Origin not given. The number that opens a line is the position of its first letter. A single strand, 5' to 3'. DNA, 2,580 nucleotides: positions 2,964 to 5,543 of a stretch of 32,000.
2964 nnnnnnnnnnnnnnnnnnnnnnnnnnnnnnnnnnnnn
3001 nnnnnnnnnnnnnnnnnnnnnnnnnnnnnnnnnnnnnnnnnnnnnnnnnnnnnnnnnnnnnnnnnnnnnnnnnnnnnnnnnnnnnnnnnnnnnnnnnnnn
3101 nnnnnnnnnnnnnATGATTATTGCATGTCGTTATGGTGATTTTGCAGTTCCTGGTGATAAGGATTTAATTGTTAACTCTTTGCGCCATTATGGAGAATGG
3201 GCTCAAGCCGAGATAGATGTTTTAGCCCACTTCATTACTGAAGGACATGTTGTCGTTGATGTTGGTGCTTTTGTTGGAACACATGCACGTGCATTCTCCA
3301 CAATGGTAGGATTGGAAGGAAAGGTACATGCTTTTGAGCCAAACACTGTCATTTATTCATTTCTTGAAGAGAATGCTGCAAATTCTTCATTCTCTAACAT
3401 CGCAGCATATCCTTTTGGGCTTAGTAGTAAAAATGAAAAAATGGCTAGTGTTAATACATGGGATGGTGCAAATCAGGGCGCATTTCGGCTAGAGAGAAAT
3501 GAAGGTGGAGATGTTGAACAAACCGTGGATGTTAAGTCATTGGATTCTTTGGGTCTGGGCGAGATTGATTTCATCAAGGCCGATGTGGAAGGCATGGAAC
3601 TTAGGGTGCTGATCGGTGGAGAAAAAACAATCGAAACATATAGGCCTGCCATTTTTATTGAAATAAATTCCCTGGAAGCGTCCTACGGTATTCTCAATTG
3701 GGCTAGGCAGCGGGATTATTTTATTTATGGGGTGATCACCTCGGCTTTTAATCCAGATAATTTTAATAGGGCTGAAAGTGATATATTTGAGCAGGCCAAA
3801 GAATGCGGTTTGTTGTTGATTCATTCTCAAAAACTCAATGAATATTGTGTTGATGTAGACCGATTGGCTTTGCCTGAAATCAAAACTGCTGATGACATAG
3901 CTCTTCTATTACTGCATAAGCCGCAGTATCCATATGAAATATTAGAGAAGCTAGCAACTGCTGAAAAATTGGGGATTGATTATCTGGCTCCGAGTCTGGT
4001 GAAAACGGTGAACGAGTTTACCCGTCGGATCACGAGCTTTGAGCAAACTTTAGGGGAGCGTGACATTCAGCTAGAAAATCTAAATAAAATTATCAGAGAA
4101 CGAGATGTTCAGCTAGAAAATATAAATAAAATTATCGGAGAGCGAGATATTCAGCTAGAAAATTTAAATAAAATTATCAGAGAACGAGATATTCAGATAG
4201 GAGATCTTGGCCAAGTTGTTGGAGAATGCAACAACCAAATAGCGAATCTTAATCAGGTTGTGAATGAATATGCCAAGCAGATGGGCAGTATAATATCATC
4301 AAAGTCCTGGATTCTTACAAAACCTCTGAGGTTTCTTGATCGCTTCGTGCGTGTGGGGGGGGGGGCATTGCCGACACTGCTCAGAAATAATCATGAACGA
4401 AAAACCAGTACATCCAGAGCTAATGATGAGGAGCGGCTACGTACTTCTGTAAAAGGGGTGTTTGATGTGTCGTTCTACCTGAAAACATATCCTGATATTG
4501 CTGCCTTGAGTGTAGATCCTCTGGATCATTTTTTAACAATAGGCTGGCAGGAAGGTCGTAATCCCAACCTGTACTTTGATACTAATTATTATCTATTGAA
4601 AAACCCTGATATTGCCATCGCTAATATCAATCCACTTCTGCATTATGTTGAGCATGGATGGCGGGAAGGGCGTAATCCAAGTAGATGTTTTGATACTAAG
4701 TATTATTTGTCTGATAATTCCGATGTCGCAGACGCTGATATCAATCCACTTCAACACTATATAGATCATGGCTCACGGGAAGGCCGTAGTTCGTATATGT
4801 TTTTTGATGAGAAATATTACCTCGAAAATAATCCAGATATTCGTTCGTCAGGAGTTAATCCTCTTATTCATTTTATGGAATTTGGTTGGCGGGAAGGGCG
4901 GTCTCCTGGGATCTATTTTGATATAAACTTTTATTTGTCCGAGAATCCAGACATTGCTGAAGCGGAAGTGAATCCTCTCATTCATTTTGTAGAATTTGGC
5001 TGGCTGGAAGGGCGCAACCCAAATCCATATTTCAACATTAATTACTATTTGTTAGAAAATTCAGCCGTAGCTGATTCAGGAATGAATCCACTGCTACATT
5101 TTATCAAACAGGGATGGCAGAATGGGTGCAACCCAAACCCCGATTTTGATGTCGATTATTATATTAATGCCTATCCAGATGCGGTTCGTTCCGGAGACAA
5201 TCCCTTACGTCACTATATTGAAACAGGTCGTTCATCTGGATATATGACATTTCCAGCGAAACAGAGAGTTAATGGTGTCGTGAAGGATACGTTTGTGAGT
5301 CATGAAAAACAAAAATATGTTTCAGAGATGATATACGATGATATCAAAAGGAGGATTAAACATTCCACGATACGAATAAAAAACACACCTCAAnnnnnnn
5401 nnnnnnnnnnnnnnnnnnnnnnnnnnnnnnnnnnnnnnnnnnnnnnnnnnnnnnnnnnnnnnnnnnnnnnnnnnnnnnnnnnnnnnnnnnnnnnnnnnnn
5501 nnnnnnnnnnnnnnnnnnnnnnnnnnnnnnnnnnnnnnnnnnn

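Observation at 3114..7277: All-in-one candidate terminator / molecular ruler / polymerase for an ABC-exported glycan, in an uncharacterised domain combination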

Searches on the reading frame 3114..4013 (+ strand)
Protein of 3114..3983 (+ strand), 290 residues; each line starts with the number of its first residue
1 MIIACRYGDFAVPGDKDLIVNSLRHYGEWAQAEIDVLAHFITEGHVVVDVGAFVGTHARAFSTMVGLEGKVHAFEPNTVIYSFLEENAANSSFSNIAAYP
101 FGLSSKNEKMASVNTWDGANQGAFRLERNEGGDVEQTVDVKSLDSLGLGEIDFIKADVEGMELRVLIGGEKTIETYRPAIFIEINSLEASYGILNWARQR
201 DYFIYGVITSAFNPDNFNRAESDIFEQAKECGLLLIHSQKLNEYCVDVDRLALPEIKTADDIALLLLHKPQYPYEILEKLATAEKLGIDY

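Call 54: search_solved_structures(query=window:3114-3983:+, max_evalue=10, show_alignments=1)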
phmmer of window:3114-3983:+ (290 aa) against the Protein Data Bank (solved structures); distinct sequences matched with E-value up to 10: 2.
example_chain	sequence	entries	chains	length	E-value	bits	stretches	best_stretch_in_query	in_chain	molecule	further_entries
2py6_A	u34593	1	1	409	0.0035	20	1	43-183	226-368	Methyltransferase FkbM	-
3dh0_A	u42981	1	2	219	0.11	15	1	40-95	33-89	SAM dependent methyltransferase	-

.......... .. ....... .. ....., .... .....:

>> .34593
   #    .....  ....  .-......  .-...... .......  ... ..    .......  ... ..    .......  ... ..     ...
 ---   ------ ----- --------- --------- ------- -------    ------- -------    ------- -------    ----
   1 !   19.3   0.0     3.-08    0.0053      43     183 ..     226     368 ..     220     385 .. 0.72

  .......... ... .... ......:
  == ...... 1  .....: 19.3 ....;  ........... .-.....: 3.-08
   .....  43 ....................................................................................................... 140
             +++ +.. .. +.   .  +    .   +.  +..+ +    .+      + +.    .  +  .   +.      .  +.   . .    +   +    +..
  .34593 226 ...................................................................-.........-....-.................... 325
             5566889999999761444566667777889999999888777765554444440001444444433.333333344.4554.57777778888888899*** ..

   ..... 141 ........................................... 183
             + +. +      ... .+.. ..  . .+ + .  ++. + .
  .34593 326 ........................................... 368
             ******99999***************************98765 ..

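Call 65: find_related_loci(query=A4, collection=genome_contigs, flank=8000)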
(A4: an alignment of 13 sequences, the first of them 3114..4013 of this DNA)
Query A4 (300 aa) in genome_contigs; peptide patterns used: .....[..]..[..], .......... (x = any residue, [..] = any of these).
262 stretches matched a pattern; 215 encode a relative of the query (tblastn E <= 1e-3); the best 80 are kept; 80 distinct loci.
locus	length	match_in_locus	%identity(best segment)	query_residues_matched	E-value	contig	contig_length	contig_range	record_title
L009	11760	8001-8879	60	2-294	1e-119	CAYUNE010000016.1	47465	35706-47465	MAG TPA_asm: uncultured Desulfobulbia bacterium isolate binchicken_co219_319 genome assembly, contig: k141_1363071, whol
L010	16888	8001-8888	56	1-295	2e-106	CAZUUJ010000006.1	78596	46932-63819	MAG TPA_asm: uncultured Desulfocapsaceae bacterium isolate SRP077602_co7_573 genome assembly, contig: NODE_1134_length_7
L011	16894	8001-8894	55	1-298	1e-102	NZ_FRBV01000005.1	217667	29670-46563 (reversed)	Nitrosospira sp. Nsp11, whole genome shotgun sequence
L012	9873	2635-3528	54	1-298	4e-101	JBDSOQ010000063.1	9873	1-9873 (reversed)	MAG: Nitrosospira sp. isolate cluster1_bin.443 k127_10722225, whole genome shotgun sequence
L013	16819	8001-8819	48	5-277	7e-83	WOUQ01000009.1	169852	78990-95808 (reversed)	MAG: bacterium isolate X2_MaxBin.002 scaffold_88, whole genome shotgun sequence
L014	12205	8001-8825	48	3-277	6e-83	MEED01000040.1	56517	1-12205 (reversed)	MAG: Lautropia sp. SCN 69-89 ABS56_C0040, whole genome shotgun sequence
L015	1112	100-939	49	1-272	2e-88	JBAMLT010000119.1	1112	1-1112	MAG: Caldisericota bacterium isolate MAG12 ExploCarb_3808S_S2_18072_length_1112_cov_4, whole genome shotgun sequence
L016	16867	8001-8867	46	5-295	1e-80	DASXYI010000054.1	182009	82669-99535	MAG TPA_asm: Steroidobacteraceae bacterium isolate SMAG_U4820 k141_1236020, whole genome shotgun sequence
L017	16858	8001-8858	46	3-290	2e-79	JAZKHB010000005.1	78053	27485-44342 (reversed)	MAG: Pseudomonadota bacterium isolate DC_RB_04_SPN110320-bin074_1 DCRB04SPN_B074_1_000000000005, whole genome shotgun se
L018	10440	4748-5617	44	3-290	1e-73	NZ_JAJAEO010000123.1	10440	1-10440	Methylophaga pinxianii strain TMB456 NODE_82_length_10342_cov_225.313095, whole genome shotgun sequence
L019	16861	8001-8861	47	3-293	5e-73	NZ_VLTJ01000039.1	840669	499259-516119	Verticiella sediminum strain DSM 27279 232, whole genome shotgun sequence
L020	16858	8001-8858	49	3-293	8e-73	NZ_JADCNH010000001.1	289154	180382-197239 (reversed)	Verticiella alkaliphila strain GG226 NODE_1_length_289154_cov_194.788731, whole genome shotgun sequence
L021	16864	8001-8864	44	2-290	2e-72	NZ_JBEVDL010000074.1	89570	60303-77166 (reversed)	MAG: Pseudomonas sp. isolate T2R1BO.metabat2.184 T2R1BO.metabat2.184_k133_22549415, whole genome shotgun sequence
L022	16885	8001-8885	43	6-291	1e-69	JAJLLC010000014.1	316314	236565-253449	MAG: Pseudomonadaceae bacterium isolate PE-2-73 k141_597110, whole genome shotgun sequence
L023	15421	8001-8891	42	3-295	3e-69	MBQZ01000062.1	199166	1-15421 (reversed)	Crenothrix sp. D3 NODE_5_length_199166_cov_11.9632_ID_9, whole genome shotgun sequence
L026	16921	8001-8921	42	2-296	3e-68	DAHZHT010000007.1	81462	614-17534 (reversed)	MAG TPA_asm: Elusimicrobia bacterium isolate clean4882 NODE_7_length_81462_cov_5.042846, whole genome shotgun sequence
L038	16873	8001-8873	40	2-294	5e-62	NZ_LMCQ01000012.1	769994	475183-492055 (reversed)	Variovorax sp. Root318D1 contig_2, whole genome shotgun sequence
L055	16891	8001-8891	36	4-292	5e-52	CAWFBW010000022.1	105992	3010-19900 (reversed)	MAG: uncultured Acidobacteriaceae bacterium isolate MFD00822.bin.2.97 genome assembly, contig: contig_85930, whole genom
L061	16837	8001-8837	37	15-284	1e-46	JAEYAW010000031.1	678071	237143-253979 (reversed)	MAG: Proteobacteria bacterium isolate OH_HDB_45 k127_1168709, whole genome shotgun sequence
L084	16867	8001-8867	34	3-278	2e-40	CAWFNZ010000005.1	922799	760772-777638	MAG: uncultured Alphaproteobacteria bacterium isolate MFD06085.bin.1.7 genome assembly, contig: contig_9966, whole genom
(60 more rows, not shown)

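Call 71: search_protein_families(library=pfam, proteins=[L010:9468-12035:+, L010:8001-9464:+, L026:7974-12179:+, L055:7935-12236:+, L084:7977-14264:+, L038:3904-7509:-, L061:5147-7912:+], max_evalue=0.001)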
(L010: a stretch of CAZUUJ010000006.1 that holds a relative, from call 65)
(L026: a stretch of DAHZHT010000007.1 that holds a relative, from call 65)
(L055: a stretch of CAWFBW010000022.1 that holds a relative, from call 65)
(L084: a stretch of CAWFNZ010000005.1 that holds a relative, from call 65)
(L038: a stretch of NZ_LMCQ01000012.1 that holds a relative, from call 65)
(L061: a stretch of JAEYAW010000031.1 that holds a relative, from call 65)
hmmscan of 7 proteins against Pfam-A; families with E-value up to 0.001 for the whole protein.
L010:9468-12035:+ (856 aa): 5 families
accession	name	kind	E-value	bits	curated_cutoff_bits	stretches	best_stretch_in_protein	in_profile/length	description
PF14307.12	Glyco_tran_WbsX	-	1.1e-120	403.7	25.1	1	504-848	2-349/350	Glycosyltransferase WbsX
PF00535.33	Glycos_transf_2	-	1.6e-21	77.4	23.3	1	254-367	1-117/168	Glycosyl transferase family 2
PF13641.12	Glyco_tranf_2_3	-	5.1e-10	40.2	27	1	251-463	1-212/230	Glycosyltransferase like family 2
PF13632.12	Glyco_trans_2_3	-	3.7e-06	27.3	27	1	331-466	1-126/198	Glycosyl transferase family group 2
PF10111.15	Glyco_tranf_2_2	-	4.3e-05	23.6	27.3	1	254-448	1-202/276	Glycosyltransferase like family 2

L010:8001-9464:+ (488 aa): 2 families
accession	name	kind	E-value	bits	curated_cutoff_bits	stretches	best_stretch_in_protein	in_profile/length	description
PF05050.19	Methyltransf_21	-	2.5e-18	67.2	22.7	1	49-188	1-151/173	Methyltransferase FkbM domain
PF03915.18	AIP3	-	0.00023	20.9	31.6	1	259-402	60-175/406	Actin interacting protein 3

L026:7974-12179:+ (1402 aa): 5 families
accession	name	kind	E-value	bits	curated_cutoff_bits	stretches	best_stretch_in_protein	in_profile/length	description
PF14307.12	Glyco_tran_WbsX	-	4.1e-135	451.2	25.1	1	1047-1387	1-350/350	Glycosyltransferase WbsX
PF05050.19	Methyltransf_21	-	3.2e-17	63.6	22.7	1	57-216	1-172/173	Methyltransferase FkbM domain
PF01075.23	Glyco_transf_9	-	5.4e-14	52.5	22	1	851-962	93-213/247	Glycosyltransferase family 9 (heptosyltransferase)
PF01135.25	PCMT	-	6.4e-05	23.3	20.3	1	43-105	67-127/210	Protein-L-isoaspartate(D-aspartate) O-methyltransferase (PCMT)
PF02475.24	TRM5-TYW2_MTfase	-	0.00016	22.1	28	1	38-105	23-89/164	TRM5/TYW2 methyltransferase domain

L055:7935-12236:+ (1434 aa): 10 families
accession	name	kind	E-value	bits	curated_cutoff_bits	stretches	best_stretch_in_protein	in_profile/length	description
PF14307.12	Glyco_tran_WbsX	-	6.9e-135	450.4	25.1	1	1079-1419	1-350/350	Glycosyltransferase WbsX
PF00535.33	Glycos_transf_2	-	1.4e-26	93.8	23.3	1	833-1000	1-164/168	Glycosyl transferase family 2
PF05050.19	Methyltransf_21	-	1e-17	65.2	22.7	1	68-213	1-152/173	Methyltransferase FkbM domain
PF10111.15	Glyco_tranf_2_2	-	1.9e-17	64.1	27.3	1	833-1041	1-216/276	Glycosyltransferase like family 2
PF13641.12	Glyco_tranf_2_3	-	1.2e-13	52.1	27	1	832-1054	3-218/230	Glycosyltransferase like family 2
PF13632.12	Glyco_trans_2_3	-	9.6e-08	32.5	27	1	911-1046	2-128/198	Glycosyl transferase family group 2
PF13712.12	Glyco_tranf_2_5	-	7e-05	23.1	27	1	896-1032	42-178/210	Glycosyltransferase like family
PF02475.24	TRM5-TYW2_MTfase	-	7.4e-05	23.2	28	1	58-118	32-92/164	TRM5/TYW2 methyltransferase domain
PF13506.12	Glyco_transf_21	-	0.00012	22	21.7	1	899-1052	22-163/174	Glycosyl transferase family 21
PF01135.25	PCMT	-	0.00022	21.5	20.3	1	53-118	66-129/210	Protein-L-isoaspartate(D-aspartate) O-methyltransferase (PCMT)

L084:7977-14264:+ (2096 aa): 8 families
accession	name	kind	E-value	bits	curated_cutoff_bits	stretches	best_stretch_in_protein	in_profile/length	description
PF14307.12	Glyco_tran_WbsX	-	2.1e-115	386.3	25.1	1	1039-1380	1-350/350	Glycosyltransferase WbsX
PF05045.17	RgpF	-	4e-59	201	25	2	767-1002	268-500/503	Rhamnan synthesis protein F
PF05050.19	Methyltransf_21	-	1.1e-17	65.2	22.7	1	55-219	1-171/173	Methyltransferase FkbM domain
PF02475.24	TRM5-TYW2_MTfase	-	7.3e-05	23.2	28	1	38-103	25-89/164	TRM5/TYW2 methyltransferase domain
PF13692.12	Glyco_trans_1_4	-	0.00013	22.7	27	1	1643-1777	4-138/142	Glycosyl transferases group 1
PF13439.12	Glyco_transf_4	-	0.00016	22.2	28.5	0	1424-1601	2-152/170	Glycosyltransferase Family 4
PF05575.17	V_cholerae_RfbT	-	0.00072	19.4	27.9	0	51-205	81-229/286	Vibrio cholerae RfbT protein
PF01135.25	PCMT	-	0.00073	19.8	20.3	0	44-106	69-130/210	Protein-L-isoaspartate(D-aspartate) O-methyltransferase (PCMT)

L038:3904-7509:- (1202 aa): 6 families
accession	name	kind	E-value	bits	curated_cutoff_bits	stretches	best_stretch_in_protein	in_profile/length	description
PF14307.12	Glyco_tran_WbsX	-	1.5e-127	426.4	25.1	1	848-1187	2-349/350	Glycosyltransferase WbsX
PF00535.33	Glycos_transf_2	-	3e-19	70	23.3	1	600-725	1-130/168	Glycosyl transferase family 2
PF13641.12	Glyco_tranf_2_3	-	2.7e-16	60.7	27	1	599-811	3-216/230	Glycosyltransferase like family 2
PF13632.12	Glyco_trans_2_3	-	1.1e-06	29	27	1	677-853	1-169/198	Glycosyl transferase family group 2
PF13506.12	Glyco_transf_21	-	5.2e-05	23.2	21.7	1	665-802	21-150/174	Glycosyl transferase family 21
PF10111.15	Glyco_tranf_2_2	-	0.00037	20.5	27.3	0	600-792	1-202/276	Glycosyltransferase like family 2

L061:5147-7912:+ (922 aa): 2 families
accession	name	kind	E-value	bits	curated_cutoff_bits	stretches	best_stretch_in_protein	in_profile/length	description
PF14307.12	Glyco_tran_WbsX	-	2.6e-119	399.2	25.1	1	511-848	2-349/350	Glycosyltransferase WbsX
PF01075.23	Glyco_transf_9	-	3.2e-12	46.7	22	1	168-294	76-210/247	Glycosyltransferase family 9 (heptosyltransferase)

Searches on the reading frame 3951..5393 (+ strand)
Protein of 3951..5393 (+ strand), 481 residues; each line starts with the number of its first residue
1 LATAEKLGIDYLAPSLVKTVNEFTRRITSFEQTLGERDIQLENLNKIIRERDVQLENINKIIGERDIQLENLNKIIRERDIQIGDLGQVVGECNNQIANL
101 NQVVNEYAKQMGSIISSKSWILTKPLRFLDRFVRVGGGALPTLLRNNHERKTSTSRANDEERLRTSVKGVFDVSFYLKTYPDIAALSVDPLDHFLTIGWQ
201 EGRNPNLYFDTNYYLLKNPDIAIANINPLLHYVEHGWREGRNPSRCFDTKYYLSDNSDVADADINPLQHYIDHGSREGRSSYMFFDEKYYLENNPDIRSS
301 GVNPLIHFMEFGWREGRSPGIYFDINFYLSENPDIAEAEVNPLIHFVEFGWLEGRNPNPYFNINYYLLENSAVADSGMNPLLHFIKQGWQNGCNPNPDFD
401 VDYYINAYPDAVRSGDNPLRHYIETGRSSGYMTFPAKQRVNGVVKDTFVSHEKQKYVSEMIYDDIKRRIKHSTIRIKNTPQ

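Call 43: predict_structure(alignment_id=A2)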
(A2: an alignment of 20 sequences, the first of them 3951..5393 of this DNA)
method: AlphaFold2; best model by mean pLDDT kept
length: 481 residues; sequences in the alignment: 20
mean_pLDDT: 83.5   pTM: 0.59
mean pLDDT of the five models: 83.5, 83.0, 81.9, 81.7, 80.6
residues with pLDDT >= 90: 322; 70-90: 54; 50-70: 37; < 50: 68
segments of 3 or more residues with pLDDT < 50: 1-5, 8-12, 118-120, 129-150, 438-457, 472-481
pLDDT, mean of each block of 10 residues (from residue 1): 49 65 86 91 93 93 93 93 91 90 83 60 50 43 43 65 88 96 95 96 97 97 95 96 96 96 96 92 93 96 93 97 97 96 96 97 97 94 95 96 95 91 94 70 34 43 63 43 38
secondary structure, 60 per line:
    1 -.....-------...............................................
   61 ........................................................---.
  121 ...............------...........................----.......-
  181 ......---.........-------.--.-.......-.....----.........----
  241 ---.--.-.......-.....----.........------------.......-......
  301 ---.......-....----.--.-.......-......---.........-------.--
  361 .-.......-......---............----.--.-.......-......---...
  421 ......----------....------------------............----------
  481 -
elements in order: H2-6 H14-116 H120-135 H142-168 H173-179 H181-186 H190-198 H211-217 H219-223 H228-236 H249-255 H257-261 H266-274 H287-293 H295-300 H304-310 H312-315 H325-331 H333-338 H342-350 H363-369 H371-376 H380-391 H401-407 H409-414 H418-426 H437-440 H459-470

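Call 47: fold_search(model_id=the predicted structure, library=pdb)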
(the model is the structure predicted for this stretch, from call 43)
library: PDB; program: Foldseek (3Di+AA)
matches with E <= 10: 17; with E <= 0.001: 0
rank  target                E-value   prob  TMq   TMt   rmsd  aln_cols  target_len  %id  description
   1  6psr_L                5.8e-01  0.04  0.10  0.09  34.3       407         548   12  Escherichia coli RNA polymerase promoter unwinding intermediate (TRPi1) with TraR and rpsT P2 promoter (released 2020-03-25)
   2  7khi_F                1.0e+00  0.03  0.10  0.09  38.6       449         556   11  Escherichia coli RNA polymerase and rrnBP1 promoter complex with DksA/ppGpp (released 2020-10-28)
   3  6p1k_L                1.9e+00  0.02  0.09  0.08  39.1       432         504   12  Cryo-EM structure of Escherichia coli sigma70 bound RNAP polymerase holoenzyme (released 2020-02-26)
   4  9evs_i                2.3e+00  0.02  0.09  0.13  28.8       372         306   10  Structure of the flowering plant mitoribosome with P-site tRNA (released 2025-09-03)
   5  6ca0_F                2.3e+00  0.01  0.07  0.07  31.2       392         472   10  Cryo-EM structure of E. coli RNAP sigma70 open complex (released 2018-02-28)
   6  7kin_F                2.7e+00  0.02  0.10  0.14  23.1       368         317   11  Mycobacterium tuberculosis WT RNAP transcription open promoter complex with WhiB7 promoter (released 2021-04-21)
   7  7ynd_C                3.2e+00  0.02  0.10  0.09  20.4       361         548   10  Cryo-EM structure of Cas7-11-crRNA-Csx29 ternary complex (released 2023-02-01)
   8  5fwl_E                5.8e+00  0.01  0.08  0.11  33.8       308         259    9  Atomic cryoEM structure of Hsp90-Cdc37-Cdk4 complex (released 2016-07-06)
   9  7zu0_C                6.4e+00  0.01  0.12  0.09  21.1       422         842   12  HOPS tethering complex from yeast (released 2022-09-28)
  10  8dhu_B                7.1e+00  0.02  0.08  0.17  14.2       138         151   19  Crystal structure of LARP-DM15 from Drosophila melanogaster bound to m7GpppC (released 2024-01-17)
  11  4kly_C                7.5e+00  0.01  0.08  0.12  15.1       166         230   14  Crystal structure of a blue-light absorbing proteorhodopsin mutant D97N from HOT75 (released 2013-06-05)
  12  2inn_B                7.5e+00  0.01  0.10  0.10  20.9       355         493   13  Structure of the Phenol Hydroxyalse-Regulatory Protein Complex (released 2007-01-16)
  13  7w5x_F                8.4e+00  0.01  0.09  0.09  27.5       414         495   11  Cryo-EM structure of SoxS-dependent transcription activation complex with zwf promoter DNA (released 2022-10-26)
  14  9hny_CO               8.8e+00  0.01  0.08  0.10  19.1       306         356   11  Mitoribosomal small subunit in complex with Mettl15 and Mettl17 (released 2025-03-26)
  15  9gvf                  9.8e+00  0.02  0.12  0.20  19.6       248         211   10  Crystal structure of a computationally designed protein (released 2025-10-08)
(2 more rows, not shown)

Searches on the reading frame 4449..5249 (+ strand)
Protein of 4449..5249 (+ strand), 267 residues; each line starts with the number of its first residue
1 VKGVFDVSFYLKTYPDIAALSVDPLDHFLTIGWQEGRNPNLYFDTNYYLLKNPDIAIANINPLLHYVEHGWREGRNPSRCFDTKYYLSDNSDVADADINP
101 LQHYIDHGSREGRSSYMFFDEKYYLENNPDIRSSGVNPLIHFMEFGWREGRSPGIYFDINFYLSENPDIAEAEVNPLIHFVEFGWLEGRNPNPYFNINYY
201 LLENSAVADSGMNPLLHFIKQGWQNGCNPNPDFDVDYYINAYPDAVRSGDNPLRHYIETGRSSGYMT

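Call 48: find_homologous_proteins(query=window:4449-5249:+, max_evalue=0.00001)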
Query window:4449-5249:+ (267 aa): 998 proteins with E <= 0.00001 among 2173 candidates; the best 120 are listed.
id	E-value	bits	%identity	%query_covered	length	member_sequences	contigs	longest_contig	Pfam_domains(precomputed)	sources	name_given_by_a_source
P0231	3.0e-95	337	32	98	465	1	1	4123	-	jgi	jgi:ELWxxDGT repeat protein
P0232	2.2e-91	325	34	98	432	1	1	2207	-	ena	-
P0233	5.2e-86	307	36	97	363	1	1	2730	-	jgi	jgi:hypothetical protein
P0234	9.7e-78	280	44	85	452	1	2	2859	PF13365.13,PF00089.33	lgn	-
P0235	1.9e-75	272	30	88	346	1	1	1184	PF06522.17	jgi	jgi:hypothetical protein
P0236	8.2e-74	267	35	97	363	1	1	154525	-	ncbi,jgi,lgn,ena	jgi:hypothetical protein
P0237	3.2e-73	265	31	97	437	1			PF19130.6,PF13338.13,PF06840.18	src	-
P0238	6.0e-73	264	47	84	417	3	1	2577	-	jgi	jgi:hypothetical protein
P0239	1.3e-70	257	47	85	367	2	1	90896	PF17957.8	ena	-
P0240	2.9e-70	255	47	83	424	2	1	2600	-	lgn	-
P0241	1.9e-68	249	28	99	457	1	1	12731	-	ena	-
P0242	2.1e-68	249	46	83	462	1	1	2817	-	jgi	jgi:hypothetical protein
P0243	2.1e-68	249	32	100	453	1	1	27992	-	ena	-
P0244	3.1e-68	249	44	82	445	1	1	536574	PF00353.26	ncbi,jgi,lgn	jgi:serralysin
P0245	9.7e-68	247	49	84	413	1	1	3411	PF07452.18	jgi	jgi:hypothetical protein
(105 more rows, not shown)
